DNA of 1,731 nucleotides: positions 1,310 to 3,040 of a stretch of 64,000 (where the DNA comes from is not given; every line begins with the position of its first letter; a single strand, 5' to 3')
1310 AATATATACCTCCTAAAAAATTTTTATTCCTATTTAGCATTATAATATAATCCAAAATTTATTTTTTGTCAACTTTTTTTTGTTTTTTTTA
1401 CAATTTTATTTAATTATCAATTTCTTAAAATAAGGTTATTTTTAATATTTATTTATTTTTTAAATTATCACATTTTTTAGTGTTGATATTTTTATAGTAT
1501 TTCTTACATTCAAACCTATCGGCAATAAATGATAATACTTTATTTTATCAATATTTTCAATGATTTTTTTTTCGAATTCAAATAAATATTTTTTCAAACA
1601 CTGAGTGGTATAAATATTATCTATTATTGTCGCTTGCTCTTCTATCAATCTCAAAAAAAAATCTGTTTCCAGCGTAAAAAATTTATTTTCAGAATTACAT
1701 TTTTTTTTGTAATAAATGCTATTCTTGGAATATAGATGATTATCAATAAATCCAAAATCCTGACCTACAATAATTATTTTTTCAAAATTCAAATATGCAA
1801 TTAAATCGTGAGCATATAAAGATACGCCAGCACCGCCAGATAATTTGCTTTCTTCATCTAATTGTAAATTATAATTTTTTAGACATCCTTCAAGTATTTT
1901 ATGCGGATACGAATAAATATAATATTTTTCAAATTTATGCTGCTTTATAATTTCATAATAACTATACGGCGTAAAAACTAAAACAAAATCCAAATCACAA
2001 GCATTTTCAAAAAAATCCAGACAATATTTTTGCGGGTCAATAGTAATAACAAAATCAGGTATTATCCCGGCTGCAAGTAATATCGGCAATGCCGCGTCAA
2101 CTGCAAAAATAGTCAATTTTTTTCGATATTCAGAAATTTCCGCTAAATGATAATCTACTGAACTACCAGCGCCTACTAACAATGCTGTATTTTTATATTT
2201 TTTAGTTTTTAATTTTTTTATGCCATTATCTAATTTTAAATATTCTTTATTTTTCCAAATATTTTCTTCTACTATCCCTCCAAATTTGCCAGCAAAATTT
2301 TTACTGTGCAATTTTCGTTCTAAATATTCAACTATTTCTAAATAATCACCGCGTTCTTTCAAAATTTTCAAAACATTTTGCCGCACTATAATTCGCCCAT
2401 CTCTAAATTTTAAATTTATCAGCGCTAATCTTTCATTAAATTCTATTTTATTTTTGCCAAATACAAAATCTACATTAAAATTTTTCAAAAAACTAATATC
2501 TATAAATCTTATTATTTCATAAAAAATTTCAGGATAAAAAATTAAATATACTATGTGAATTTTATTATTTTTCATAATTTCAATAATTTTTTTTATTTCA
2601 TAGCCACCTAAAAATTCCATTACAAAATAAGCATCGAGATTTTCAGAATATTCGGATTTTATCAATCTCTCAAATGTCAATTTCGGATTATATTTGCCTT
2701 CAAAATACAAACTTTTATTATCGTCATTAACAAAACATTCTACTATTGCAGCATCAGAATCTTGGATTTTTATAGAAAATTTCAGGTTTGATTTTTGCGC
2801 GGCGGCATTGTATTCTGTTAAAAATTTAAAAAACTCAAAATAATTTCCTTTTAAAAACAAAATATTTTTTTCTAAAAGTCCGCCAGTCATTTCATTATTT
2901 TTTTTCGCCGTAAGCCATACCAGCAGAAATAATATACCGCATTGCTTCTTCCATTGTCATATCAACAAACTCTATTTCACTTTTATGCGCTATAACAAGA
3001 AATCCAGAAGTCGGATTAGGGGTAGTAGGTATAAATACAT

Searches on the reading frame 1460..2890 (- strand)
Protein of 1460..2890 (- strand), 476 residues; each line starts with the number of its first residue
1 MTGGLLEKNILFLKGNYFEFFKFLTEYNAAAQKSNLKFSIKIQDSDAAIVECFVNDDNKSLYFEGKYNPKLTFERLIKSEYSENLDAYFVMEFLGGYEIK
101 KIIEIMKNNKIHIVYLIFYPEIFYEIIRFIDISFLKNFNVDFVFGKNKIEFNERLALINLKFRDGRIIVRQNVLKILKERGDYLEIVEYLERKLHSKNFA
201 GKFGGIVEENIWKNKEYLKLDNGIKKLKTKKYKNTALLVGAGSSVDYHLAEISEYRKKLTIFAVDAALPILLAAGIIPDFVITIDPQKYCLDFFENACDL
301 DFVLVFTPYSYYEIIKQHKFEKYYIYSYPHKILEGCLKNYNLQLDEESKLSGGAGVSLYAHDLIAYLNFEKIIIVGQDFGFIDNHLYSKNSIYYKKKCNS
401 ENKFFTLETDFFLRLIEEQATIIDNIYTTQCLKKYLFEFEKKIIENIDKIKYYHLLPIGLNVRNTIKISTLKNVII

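Call 58: find_encoding_contigs(protein=window:1460-2890:-, flank=10000, max_places=3)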
Protein window:1460-2890:- (476 aa): 6 contigs read that carry it; 3 places shown.
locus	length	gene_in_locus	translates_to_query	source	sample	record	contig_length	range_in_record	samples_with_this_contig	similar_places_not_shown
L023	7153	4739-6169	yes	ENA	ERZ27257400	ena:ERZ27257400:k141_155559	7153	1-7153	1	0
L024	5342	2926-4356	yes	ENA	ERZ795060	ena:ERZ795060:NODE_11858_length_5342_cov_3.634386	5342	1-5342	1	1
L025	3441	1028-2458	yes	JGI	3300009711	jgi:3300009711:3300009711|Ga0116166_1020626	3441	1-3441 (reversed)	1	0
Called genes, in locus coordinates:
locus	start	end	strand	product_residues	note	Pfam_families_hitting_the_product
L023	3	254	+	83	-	?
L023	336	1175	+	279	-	PF00085:Thioredoxin, PF14561:TPR_20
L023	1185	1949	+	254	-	PF01048:PNP_UDP_1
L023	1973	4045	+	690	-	PF03717:PBP_dimer, PF21922:PBP_dimer_2 (weak), PF00905:Transpeptidase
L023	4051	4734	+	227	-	PF04367:DUF502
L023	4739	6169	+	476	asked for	PF01973:MptE-like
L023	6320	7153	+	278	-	?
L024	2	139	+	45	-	?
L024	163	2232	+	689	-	PF03717:PBP_dimer, PF21922:PBP_dimer_2 (weak), PF00905:Transpeptidase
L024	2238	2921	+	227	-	PF04367:DUF502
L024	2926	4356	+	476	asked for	PF01973:MptE-like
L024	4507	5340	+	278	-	?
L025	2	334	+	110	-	?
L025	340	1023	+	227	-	PF04367:DUF502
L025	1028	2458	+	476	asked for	PF01973:MptE-like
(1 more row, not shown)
